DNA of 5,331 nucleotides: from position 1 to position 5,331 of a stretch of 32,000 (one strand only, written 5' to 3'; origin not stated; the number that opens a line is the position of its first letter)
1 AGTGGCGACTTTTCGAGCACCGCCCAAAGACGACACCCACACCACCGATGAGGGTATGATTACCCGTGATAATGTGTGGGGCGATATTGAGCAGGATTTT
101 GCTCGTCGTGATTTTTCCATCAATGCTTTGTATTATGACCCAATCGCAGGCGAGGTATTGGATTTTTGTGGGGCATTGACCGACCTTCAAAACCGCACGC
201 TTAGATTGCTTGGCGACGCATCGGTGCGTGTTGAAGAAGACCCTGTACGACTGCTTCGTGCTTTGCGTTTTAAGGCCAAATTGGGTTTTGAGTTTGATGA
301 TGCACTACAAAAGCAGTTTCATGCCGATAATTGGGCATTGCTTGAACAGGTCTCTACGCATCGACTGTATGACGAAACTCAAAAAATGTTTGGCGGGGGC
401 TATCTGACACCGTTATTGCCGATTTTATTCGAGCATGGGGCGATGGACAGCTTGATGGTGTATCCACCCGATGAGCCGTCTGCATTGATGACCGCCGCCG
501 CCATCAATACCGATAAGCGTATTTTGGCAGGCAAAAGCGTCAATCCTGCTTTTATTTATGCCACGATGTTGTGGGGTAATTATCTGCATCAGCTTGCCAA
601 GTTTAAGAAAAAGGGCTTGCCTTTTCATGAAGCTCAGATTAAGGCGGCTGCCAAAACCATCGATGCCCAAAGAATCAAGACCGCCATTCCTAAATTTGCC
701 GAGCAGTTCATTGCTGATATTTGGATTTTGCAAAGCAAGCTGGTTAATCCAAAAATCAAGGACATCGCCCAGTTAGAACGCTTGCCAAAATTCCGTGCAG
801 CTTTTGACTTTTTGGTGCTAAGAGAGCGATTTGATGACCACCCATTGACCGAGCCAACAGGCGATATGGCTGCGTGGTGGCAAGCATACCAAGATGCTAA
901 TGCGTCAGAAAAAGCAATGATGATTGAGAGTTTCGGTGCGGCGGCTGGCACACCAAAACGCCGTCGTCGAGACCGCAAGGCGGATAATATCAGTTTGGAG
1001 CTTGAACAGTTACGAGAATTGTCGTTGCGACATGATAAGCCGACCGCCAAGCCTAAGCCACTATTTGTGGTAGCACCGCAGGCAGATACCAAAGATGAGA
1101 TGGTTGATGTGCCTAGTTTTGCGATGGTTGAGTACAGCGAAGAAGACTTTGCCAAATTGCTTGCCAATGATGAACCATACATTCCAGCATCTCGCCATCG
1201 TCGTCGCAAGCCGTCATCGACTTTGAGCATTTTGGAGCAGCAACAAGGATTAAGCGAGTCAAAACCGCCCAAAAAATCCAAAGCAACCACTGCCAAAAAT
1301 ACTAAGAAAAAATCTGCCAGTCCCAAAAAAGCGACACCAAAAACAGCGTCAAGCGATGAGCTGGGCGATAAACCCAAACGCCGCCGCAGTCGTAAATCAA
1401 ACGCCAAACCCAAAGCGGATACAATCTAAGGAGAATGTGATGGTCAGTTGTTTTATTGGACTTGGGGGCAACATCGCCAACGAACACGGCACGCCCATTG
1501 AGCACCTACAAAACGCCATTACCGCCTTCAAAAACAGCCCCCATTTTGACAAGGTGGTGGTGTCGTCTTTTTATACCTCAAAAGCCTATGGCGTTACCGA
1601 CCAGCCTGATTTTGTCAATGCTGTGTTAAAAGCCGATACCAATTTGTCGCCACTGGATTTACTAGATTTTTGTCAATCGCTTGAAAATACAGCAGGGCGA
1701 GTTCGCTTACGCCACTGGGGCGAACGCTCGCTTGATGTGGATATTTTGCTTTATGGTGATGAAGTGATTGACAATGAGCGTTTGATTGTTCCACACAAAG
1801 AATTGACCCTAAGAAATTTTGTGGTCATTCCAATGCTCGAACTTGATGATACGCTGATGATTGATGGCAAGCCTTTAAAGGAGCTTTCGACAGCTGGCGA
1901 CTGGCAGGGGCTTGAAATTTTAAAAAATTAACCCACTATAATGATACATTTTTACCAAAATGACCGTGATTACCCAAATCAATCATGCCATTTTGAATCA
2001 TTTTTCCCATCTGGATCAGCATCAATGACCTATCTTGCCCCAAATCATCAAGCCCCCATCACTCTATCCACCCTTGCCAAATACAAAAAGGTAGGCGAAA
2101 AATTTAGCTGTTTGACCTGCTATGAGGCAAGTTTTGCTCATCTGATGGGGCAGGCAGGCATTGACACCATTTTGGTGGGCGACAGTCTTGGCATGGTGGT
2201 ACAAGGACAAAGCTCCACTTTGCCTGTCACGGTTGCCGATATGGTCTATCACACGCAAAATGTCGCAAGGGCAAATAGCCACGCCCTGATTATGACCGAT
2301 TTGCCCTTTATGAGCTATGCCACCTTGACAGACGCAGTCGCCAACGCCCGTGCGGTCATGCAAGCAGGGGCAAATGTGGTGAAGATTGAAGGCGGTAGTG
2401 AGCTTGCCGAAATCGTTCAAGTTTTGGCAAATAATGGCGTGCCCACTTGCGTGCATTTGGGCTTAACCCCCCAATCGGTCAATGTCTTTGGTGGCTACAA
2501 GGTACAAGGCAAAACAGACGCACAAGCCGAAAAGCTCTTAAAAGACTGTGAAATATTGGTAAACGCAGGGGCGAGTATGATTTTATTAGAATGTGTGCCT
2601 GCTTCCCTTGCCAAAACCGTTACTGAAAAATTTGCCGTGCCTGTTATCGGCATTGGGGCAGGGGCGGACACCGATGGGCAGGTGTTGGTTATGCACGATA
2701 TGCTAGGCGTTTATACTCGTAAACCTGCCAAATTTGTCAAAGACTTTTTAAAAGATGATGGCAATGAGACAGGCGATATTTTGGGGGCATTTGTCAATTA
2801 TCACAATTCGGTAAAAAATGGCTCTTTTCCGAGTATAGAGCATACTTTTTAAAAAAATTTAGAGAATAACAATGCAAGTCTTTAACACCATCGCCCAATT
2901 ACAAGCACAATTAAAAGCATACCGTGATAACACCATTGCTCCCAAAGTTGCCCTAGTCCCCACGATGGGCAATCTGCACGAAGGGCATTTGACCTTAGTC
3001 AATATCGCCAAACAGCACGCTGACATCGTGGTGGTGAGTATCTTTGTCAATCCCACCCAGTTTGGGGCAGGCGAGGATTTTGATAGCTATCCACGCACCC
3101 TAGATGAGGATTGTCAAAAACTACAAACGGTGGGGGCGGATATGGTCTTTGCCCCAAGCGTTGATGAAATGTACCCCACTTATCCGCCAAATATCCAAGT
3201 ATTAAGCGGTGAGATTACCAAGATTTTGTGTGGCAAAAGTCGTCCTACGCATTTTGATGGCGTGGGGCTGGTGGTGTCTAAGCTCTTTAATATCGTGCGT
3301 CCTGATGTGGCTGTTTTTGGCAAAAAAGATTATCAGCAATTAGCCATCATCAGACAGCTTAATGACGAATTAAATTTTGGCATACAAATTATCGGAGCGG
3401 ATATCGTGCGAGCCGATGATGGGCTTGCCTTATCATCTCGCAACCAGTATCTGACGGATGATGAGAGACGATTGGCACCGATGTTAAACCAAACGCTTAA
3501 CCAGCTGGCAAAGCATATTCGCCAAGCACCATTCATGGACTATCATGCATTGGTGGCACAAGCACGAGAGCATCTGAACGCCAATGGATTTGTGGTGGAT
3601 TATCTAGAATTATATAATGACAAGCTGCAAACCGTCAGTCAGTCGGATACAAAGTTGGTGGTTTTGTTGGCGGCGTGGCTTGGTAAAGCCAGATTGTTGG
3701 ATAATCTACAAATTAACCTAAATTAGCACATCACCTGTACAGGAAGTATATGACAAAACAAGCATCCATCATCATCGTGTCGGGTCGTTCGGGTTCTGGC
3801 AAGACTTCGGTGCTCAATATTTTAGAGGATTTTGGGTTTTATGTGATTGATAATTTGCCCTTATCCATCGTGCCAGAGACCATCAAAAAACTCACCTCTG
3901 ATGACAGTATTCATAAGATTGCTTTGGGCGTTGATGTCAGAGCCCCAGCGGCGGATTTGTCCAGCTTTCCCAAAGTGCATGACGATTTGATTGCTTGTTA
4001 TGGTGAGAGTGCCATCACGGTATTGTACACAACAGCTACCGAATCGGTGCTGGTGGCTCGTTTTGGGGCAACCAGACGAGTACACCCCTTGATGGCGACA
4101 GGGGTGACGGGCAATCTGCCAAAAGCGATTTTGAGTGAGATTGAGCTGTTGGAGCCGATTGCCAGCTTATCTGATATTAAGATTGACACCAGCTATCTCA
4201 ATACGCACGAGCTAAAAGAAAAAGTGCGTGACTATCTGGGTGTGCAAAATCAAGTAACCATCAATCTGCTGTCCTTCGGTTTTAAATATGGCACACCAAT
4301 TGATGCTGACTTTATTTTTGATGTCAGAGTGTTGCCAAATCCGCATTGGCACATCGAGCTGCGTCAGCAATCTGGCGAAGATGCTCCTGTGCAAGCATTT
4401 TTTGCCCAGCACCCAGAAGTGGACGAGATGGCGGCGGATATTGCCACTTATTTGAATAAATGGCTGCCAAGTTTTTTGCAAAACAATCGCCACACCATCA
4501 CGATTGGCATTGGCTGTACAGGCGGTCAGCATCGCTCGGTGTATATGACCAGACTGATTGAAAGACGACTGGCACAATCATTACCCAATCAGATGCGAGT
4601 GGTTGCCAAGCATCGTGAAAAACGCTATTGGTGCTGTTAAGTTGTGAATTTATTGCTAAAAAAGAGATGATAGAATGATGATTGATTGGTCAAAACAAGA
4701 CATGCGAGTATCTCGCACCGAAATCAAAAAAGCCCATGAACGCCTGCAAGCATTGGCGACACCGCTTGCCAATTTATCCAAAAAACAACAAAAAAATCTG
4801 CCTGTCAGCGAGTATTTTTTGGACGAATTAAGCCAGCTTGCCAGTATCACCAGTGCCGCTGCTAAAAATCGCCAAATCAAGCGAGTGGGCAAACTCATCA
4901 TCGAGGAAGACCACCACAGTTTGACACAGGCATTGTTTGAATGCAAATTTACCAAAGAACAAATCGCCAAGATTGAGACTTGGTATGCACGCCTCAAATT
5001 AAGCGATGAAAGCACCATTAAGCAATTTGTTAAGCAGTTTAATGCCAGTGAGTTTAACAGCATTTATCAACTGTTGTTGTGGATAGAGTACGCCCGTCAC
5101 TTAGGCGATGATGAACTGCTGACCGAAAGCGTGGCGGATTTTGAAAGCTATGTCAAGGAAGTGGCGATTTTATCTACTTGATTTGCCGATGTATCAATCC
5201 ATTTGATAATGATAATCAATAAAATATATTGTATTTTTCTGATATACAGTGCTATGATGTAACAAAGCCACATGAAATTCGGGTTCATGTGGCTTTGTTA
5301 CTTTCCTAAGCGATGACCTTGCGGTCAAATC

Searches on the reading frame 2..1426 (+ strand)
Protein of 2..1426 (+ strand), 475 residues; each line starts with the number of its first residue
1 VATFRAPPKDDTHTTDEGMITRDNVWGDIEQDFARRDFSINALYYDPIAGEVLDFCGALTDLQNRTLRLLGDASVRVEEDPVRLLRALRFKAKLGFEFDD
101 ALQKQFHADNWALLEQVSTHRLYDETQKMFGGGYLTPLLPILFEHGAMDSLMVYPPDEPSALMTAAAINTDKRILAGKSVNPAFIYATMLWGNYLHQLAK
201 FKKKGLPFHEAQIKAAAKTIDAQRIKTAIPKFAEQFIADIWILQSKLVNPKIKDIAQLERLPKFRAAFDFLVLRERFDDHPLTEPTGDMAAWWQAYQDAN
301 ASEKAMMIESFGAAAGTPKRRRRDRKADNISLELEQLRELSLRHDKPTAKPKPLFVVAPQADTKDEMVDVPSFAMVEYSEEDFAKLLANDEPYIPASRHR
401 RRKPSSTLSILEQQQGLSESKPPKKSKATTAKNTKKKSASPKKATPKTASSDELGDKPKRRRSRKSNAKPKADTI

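Call 59: search_protein_families(library=ncbifam, proteins=[window:2-1426:+], max_evalue=1e-10)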
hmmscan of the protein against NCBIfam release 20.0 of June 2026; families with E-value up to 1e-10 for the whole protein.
window:2-1426:+ (475 aa): 5 families
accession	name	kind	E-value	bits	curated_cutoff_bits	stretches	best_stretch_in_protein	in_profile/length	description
TIGR01942.1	pcnB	subfamily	7.3e-66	222.7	305.65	1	2-326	91-415/425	polynucleotide adenylyltransferase PcnB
NF008634.1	PRK11623.1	equivalog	1.4e-55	188.7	702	1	10-327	139-461/469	polynucleotide adenylyltransferase PcnB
NF009814.0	PRK13299.1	equivalog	1.2e-24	87.1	290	1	28-155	104-229/396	CCA tRNA nucleotidyltransferase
NF008137.0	PRK10885.1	equivalog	2e-14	53.2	451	1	29-152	84-207/409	multifunctional CCA addition/repair protein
TIGR02692.1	tRNA_CCA_actino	equivalog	3.7e-14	52.2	438.8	1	26-150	111-238/466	CCA tRNA nucleotidyltransferase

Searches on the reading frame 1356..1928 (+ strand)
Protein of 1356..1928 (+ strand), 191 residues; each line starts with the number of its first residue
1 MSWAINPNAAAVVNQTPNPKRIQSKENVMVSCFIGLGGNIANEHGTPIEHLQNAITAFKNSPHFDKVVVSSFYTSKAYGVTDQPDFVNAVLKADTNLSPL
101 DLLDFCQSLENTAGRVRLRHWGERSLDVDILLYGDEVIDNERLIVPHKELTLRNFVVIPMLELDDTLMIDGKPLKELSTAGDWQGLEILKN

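Call 59: search_protein_families(library=ncbifam, proteins=[window:1356-1928:+], max_evalue=1e-10)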
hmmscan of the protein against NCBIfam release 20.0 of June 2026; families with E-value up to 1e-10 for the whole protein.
window:1356-1928:+ (191 aa): 3 families
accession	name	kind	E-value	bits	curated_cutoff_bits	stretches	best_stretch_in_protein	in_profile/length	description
TIGR01498.1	folK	equivalog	3e-36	124.4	54.1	1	33-164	2-127/128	2-amino-4-hydroxy-6-hydroxymethyldihydropteridine diphosphokinase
NF007595.0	PRK10239.1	equivalog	3e-33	114.8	252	1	29-177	1-147/159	2-amino-4-hydroxy-6-hydroxymethyldihydropteridine diphosphokinase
NF010692.0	PRK14092.1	equivalog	7.5e-29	100.6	234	1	29-189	7-162/163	2-amino-4-hydroxy-6-hydroxymethyldihydropteridine diphosphokinase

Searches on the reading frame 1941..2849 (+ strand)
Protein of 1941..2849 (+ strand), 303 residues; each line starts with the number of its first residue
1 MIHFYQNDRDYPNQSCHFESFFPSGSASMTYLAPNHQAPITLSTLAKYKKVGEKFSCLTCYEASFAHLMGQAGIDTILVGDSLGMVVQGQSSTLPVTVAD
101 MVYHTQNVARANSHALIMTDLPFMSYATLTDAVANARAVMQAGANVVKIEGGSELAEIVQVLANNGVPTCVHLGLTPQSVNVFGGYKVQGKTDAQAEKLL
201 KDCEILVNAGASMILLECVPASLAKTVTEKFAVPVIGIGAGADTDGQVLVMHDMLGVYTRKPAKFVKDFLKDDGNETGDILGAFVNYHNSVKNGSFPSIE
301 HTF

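Call 59: search_protein_families(library=ncbifam, proteins=[window:1941-2849:+], max_evalue=1e-10)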
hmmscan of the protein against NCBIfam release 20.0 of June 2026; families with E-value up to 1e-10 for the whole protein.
window:1941-2849:+ (303 aa): 2 families
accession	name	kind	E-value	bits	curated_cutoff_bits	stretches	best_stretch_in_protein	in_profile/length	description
NF001452.0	PRK00311.1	subfamily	1e-104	349.6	272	1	39-303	4-266/267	3-methyl-2-oxobutanoate hydroxymethyltransferase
TIGR00222.1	panB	equivalog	1.4e-95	319.9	207.55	1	40-303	4-263/264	3-methyl-2-oxobutanoate hydroxymethyltransferase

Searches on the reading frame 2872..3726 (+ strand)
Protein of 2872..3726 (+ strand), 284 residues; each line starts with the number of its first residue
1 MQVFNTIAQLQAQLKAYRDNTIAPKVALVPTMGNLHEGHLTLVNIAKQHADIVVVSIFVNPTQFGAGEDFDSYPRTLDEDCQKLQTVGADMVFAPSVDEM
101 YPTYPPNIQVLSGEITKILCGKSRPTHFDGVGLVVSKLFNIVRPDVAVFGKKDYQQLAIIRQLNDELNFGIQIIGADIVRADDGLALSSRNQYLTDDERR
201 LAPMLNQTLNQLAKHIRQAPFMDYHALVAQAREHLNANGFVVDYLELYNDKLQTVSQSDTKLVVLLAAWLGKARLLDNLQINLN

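Call 59: search_protein_families(library=ncbifam, proteins=[window:2872-3723:+], max_evalue=1e-10)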
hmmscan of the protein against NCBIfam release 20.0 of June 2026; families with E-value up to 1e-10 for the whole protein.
window:2872-3723:+ (284 aa): 2 families
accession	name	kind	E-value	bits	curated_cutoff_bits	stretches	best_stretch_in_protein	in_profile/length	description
TIGR00018.1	panC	equivalog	8.7e-98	326.7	212.75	1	1-282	1-283/283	pantoate--beta-alanine ligase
NF010004.0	PRK13477.1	equivalog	9.1e-84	281.7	524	1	2-280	3-280/514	bifunctional pantoate--beta-alanine ligase/(d)CMP kinase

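Call 85: find_encoding_contigs(protein=window:2872-3726:+, flank=3000, max_places=3)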
Protein window:2872-3726:+ (284 aa): no gene with exactly this product is on record in the collection.

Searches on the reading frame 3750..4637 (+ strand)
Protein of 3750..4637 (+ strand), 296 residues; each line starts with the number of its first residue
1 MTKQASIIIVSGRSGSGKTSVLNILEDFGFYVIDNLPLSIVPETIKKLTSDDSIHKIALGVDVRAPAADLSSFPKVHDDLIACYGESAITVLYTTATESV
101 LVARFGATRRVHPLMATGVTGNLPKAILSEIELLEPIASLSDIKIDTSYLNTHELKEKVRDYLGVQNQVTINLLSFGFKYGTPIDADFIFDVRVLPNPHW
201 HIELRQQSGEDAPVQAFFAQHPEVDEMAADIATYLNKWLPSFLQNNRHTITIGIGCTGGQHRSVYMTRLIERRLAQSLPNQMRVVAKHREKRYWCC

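Call 59: search_protein_families(library=ncbifam, proteins=[window:3750-4637:+], max_evalue=1e-10)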
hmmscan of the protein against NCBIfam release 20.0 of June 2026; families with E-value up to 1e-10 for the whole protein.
window:3750-4637:+ (296 aa): 1 family
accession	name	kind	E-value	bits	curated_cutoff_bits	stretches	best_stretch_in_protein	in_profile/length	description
NF003828.1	PRK05416.1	equivalog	2e-93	312.9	244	1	7-290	1-277/278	RNase adapter RapZ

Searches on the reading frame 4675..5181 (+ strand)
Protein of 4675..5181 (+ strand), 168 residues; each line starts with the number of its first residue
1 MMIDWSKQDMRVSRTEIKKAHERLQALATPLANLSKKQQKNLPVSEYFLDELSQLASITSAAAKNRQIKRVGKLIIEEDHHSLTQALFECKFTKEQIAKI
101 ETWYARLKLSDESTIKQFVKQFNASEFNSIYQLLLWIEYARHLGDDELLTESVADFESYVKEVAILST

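Call 9: find_related_loci(query=window:4675-5178:+, collection=genome_contigs, flank=3000)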
Query window:4675-5178:+ (168 aa) in genome_contigs; peptide patterns used: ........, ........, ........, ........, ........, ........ (x = any residue, [..] = any of these).
219 stretches matched a pattern; 22 encode a relative of the query (tblastn E <= 1e-3); 22 distinct loci.
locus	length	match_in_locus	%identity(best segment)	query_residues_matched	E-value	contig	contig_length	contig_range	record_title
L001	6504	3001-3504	91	1-168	1e-102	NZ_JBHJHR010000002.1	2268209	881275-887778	Moraxella sp. ZJ142 ptg000001c, whole genome shotgun sequence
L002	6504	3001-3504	90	1-168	2e-101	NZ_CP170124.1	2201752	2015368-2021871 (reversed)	Moraxella sp. ATCC 23246 chromosome, complete genome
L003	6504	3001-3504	90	1-168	5e-101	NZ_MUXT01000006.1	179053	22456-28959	Moraxella canis strain CCUG 8415A 8415T_ctg_0000006, whole genome shotgun sequence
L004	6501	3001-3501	89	2-168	3e-100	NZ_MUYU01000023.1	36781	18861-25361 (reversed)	Moraxella pluranimalium strain CCUG 54913 54913T_ctg_0000023, whole genome shotgun sequence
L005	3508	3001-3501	89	2-168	2e-100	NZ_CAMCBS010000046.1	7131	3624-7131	MAG: uncultured Moraxella sp. isolate SRR15732366_bin.2_metaWRAP_v1.3_MAG ERZ9426310.762, whole genome shotgun sequence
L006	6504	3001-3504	88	1-168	5e-99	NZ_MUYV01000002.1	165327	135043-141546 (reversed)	Moraxella porci DSM 25326 strain CCUG 54912 54912T_ctg_0000002, whole genome shotgun sequence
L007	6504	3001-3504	87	1-168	1e-96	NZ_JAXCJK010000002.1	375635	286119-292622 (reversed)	Moraxella sp. Pampa NODE_2_length_375635_cov_215.499033, whole genome shotgun sequence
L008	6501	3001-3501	86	2-168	5e-96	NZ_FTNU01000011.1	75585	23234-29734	Moraxella cuniculi DSM 21768, whole genome shotgun sequence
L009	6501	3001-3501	84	1-167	1e-93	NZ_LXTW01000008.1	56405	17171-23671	Moraxella nonliquefaciens strain CCUG 348 contig_16, whole genome shotgun sequence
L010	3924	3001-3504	85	1-168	2e-93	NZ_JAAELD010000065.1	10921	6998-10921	MAG: Moraxella sp. isolate Bco_11 BcoG_CONTIG542555, whole genome shotgun sequence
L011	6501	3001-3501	84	1-167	1e-92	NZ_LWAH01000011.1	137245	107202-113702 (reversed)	Moraxella catarrhalis strain CCUG 353 contig_2, whole genome shotgun sequence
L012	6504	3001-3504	85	1-168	2e-92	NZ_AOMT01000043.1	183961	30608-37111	Moraxella bovoculi 237 MBO_237Contig43, whole genome shotgun sequence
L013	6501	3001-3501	81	1-167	2e-89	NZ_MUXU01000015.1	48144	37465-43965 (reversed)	Moraxella caviae strain CCUG 355 355T_ctg_0000015, whole genome shotgun sequence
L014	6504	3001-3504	82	1-168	7e-88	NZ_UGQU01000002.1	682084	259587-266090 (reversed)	Moraxella lacunata strain NCTC10359, whole genome shotgun sequence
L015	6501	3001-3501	81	1-167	1e-87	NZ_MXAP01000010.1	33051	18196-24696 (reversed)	Moraxella equi strain CCUG 4950 CCUG4950T_R1__paired__trimmed__paired__contig_10, whole genome shotgun sequence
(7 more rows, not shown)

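Call 36: find_encoding_contigs(protein=window:4675-5181:+, flank=3000, max_places=6)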
Protein window:4675-5181:+ (168 aa): no gene with exactly this product is on record in the collection.

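Call 59: search_protein_families(library=ncbifam, proteins=[window:4675-5178:+], max_evalue=1e-10)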
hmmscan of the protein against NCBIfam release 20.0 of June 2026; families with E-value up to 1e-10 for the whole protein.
window:4675-5178:+ (168 aa): 1 family
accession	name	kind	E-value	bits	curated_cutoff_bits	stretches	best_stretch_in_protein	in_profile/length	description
NF003593.1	PRK05255.1-1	equivalog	1.2e-28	100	70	1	13-162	1-155/155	ribosome biogenesis factor YjgA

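Call 84: find_encoding_contigs(protein=window:4678-5181:+, flank=1500, max_places=3)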
Protein window:4678-5181:+ (167 aa): no gene with exactly this product is on record in the collection.
